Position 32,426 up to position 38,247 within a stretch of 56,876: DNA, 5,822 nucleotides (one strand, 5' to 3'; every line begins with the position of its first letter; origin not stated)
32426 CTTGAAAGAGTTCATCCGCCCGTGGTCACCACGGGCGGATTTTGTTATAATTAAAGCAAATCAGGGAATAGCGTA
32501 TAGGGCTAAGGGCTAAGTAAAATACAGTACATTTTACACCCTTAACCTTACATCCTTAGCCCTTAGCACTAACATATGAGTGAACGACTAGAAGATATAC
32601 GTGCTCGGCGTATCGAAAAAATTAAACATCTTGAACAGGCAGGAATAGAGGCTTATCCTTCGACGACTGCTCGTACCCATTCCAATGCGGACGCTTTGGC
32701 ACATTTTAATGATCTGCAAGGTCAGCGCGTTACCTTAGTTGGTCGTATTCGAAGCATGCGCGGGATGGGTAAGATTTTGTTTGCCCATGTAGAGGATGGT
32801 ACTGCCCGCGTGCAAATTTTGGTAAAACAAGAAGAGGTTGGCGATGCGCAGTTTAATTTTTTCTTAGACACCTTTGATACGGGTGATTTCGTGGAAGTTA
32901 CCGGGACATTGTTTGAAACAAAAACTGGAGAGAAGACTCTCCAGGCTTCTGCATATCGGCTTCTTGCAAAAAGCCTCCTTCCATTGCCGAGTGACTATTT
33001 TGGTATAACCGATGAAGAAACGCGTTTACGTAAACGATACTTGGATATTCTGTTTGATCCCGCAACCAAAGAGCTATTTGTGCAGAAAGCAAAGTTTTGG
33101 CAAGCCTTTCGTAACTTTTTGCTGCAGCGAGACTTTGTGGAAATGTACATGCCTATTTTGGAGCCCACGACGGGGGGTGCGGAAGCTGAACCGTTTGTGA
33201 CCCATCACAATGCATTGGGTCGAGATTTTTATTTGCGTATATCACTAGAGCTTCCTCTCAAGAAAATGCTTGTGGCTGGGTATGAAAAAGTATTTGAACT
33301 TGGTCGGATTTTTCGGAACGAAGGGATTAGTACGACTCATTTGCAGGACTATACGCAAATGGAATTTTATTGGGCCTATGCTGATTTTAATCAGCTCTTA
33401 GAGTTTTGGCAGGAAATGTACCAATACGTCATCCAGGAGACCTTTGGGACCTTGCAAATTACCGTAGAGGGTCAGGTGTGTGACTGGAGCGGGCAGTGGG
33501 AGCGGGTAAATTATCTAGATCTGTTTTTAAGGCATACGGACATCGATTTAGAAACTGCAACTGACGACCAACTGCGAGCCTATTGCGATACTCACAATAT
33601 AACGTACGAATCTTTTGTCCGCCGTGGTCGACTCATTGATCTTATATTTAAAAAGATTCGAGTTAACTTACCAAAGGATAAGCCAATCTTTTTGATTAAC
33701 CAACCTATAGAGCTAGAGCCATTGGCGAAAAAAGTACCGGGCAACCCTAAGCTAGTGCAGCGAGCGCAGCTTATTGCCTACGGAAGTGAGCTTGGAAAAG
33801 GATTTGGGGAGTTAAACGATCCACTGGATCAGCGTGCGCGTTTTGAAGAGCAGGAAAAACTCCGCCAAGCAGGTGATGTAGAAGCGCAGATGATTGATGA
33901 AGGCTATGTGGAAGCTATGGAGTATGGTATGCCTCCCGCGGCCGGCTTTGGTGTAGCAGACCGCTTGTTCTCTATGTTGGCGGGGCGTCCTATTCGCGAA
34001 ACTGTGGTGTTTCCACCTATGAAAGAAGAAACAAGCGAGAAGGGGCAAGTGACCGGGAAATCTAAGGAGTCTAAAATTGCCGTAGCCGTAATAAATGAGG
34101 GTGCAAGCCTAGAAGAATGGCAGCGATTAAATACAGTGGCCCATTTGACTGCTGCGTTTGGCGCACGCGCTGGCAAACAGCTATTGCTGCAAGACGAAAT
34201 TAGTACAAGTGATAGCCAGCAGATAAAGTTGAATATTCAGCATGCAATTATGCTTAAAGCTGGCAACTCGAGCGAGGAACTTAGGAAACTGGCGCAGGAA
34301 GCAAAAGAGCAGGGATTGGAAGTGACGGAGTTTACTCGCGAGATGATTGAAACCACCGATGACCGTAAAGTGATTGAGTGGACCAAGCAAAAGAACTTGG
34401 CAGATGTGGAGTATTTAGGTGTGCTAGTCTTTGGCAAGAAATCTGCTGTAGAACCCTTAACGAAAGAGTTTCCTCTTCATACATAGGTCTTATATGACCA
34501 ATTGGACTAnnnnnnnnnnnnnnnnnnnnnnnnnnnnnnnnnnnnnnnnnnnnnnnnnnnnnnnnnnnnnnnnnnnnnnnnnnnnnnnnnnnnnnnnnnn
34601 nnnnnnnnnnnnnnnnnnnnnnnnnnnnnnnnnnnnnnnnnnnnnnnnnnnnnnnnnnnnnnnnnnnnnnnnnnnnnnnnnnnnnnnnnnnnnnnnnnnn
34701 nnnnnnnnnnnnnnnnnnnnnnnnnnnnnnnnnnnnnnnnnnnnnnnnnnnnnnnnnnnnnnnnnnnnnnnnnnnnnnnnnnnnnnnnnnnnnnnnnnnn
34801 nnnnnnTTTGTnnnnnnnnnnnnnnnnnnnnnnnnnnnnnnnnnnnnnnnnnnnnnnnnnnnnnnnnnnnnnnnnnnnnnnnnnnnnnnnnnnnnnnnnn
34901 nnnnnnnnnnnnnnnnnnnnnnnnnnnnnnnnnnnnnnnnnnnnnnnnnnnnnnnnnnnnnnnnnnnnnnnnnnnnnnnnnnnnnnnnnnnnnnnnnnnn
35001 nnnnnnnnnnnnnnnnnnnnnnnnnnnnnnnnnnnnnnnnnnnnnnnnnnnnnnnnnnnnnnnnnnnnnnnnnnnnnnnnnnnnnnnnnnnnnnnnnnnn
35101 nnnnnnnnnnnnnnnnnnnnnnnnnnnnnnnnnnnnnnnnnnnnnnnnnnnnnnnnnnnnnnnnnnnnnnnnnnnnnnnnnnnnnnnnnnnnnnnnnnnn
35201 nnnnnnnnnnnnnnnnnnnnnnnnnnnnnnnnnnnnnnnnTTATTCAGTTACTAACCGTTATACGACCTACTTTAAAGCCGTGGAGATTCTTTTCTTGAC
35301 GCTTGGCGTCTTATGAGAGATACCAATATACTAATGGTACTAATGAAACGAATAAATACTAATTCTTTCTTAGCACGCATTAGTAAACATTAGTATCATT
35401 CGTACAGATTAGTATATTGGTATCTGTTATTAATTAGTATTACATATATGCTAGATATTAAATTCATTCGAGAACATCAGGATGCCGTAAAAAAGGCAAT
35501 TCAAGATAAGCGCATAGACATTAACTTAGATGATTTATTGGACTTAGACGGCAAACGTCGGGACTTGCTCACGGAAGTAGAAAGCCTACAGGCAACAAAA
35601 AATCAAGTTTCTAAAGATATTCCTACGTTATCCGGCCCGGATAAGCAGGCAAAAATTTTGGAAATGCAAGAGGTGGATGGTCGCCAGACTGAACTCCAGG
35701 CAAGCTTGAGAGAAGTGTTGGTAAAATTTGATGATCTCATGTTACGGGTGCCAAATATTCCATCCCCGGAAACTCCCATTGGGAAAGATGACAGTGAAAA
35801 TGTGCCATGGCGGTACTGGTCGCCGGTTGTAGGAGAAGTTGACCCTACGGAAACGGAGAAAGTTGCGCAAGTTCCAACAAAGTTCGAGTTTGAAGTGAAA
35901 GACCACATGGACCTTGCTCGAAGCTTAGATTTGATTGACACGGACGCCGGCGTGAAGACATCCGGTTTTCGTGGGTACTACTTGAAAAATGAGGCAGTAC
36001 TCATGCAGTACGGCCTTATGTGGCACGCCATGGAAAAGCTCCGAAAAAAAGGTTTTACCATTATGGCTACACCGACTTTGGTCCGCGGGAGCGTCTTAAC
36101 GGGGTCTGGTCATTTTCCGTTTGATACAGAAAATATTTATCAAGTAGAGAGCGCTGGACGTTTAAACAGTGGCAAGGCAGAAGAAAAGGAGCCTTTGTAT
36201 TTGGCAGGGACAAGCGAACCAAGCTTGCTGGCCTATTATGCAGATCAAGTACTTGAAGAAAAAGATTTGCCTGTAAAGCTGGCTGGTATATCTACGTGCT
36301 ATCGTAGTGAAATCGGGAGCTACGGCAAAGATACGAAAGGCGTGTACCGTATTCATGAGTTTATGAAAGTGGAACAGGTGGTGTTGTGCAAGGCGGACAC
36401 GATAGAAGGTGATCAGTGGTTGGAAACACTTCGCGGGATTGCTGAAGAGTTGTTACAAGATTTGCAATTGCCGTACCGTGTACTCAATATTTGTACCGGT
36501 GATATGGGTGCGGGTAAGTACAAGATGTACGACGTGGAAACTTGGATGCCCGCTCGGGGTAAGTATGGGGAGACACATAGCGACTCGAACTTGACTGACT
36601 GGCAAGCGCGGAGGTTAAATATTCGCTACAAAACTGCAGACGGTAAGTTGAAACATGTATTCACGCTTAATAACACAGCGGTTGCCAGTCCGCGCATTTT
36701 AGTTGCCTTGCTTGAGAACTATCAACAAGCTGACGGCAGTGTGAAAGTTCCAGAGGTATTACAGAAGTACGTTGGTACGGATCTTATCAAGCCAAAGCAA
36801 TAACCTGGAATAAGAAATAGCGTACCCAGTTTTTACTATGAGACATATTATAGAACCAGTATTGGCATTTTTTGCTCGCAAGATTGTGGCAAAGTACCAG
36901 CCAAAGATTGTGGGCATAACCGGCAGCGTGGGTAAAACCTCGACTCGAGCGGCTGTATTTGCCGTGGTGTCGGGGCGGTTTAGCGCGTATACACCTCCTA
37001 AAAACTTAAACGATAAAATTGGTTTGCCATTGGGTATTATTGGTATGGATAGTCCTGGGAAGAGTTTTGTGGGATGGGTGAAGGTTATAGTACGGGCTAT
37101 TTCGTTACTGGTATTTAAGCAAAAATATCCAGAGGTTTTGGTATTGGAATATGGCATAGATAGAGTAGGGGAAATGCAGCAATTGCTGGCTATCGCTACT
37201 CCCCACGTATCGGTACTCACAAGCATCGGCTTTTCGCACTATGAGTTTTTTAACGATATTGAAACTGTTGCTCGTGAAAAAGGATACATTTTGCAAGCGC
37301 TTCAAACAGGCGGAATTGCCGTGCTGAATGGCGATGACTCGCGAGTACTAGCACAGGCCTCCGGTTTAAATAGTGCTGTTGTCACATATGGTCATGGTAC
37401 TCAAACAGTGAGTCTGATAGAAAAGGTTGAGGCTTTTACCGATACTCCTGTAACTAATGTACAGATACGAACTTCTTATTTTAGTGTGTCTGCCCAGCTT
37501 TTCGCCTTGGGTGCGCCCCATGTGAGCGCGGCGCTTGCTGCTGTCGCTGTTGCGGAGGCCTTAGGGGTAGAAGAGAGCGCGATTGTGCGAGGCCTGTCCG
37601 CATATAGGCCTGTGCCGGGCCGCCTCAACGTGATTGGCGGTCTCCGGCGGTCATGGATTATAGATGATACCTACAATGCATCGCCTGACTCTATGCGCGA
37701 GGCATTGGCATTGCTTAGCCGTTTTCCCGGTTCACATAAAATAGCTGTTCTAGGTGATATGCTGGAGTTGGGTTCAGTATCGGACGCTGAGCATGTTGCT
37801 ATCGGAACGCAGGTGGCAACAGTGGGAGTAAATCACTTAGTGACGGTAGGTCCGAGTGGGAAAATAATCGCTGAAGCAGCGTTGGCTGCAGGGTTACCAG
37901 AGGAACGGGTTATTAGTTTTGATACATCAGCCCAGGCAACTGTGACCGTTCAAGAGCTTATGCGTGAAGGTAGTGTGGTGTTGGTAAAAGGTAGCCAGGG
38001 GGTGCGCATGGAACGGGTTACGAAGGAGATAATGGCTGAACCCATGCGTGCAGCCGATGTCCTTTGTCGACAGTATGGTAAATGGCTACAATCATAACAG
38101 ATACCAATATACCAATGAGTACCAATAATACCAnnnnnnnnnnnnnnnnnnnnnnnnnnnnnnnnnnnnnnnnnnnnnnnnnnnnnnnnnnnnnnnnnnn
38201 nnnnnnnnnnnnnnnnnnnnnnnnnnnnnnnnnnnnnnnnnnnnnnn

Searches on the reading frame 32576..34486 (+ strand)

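Call 12: search_protein_families(library=pfam, proteins=[window:32576-34486:+])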
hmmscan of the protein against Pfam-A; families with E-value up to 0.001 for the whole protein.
window:32576-34486:+ (636 aa): 4 families
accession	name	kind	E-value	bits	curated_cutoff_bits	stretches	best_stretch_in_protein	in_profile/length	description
PF00152.25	tRNA-synt_2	-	2.3e-62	211.3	25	1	146-482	1-307/308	tRNA synthetases class II (D, K and N)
PF09391.15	DUF2000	-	2.5e-25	89.4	25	1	503-635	4-132/133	Protein of unknown function (DUF2000)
PF01336.31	tRNA_anti-codon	-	1e-15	57.8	27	1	52-130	1-75/75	OB-fold nucleic acid binding domain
PF01409.25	tRNA-synt_2d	-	0.00058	19.9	19.8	0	238-288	104-156/246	tRNA synthetases class II core domain (F)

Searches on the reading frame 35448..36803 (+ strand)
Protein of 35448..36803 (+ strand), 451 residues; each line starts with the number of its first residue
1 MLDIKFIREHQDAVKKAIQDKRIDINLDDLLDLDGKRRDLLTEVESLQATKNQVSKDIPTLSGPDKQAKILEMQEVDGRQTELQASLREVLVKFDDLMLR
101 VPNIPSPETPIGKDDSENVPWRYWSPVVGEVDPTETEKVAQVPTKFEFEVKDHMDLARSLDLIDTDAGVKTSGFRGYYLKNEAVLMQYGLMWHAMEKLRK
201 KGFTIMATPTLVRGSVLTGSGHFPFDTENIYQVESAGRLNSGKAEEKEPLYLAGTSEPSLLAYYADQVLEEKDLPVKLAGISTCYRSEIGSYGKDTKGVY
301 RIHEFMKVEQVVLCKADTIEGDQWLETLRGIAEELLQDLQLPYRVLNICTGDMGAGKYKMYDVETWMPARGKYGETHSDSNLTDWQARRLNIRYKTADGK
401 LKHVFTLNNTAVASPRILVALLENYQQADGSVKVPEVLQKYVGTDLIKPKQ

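Call 12: search_protein_families(library=pfam, proteins=[window:35448-36803:+])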
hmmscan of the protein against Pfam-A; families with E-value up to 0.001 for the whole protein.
window:35448-36803:+ (451 aa): 2 families
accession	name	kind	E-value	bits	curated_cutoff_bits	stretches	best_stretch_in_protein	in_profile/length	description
PF00587.30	tRNA-synt_2b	-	9.2e-32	111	29.3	1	244-425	5-179/179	tRNA synthetase class II core domain (G, H, P, S and T)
PF02403.27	Seryl_tRNA_N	-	2.8e-24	85.9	28.2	1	1-105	1-108/108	Seryl-tRNA synthetase N-terminal domain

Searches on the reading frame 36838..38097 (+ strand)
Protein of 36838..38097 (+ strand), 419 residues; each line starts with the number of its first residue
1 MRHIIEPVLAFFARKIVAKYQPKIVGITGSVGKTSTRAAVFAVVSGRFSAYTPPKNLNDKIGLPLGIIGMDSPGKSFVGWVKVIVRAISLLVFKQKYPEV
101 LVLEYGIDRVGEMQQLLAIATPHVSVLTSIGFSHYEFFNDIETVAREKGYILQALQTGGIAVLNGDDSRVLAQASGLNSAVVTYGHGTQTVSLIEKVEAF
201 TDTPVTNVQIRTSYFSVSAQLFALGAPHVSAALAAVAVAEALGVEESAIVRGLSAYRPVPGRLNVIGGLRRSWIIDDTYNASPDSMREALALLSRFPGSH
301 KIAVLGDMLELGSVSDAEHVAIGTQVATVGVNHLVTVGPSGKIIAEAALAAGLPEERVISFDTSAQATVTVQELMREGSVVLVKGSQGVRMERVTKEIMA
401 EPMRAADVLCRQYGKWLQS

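Call 12: search_protein_families(library=pfam, proteins=[window:36838-38097:+])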
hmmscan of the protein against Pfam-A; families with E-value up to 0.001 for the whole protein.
window:36838-38097:+ (419 aa): 2 families
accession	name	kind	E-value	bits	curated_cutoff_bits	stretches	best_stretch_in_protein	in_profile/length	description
PF08245.18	Mur_ligase_M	-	2e-23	83.8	24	1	27-239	1-200/200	Mur ligase middle domain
PF02875.26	Mur_ligase_C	-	8.6e-19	69.1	28.4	1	261-386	1-126/127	Mur ligase, glutamate ligase domain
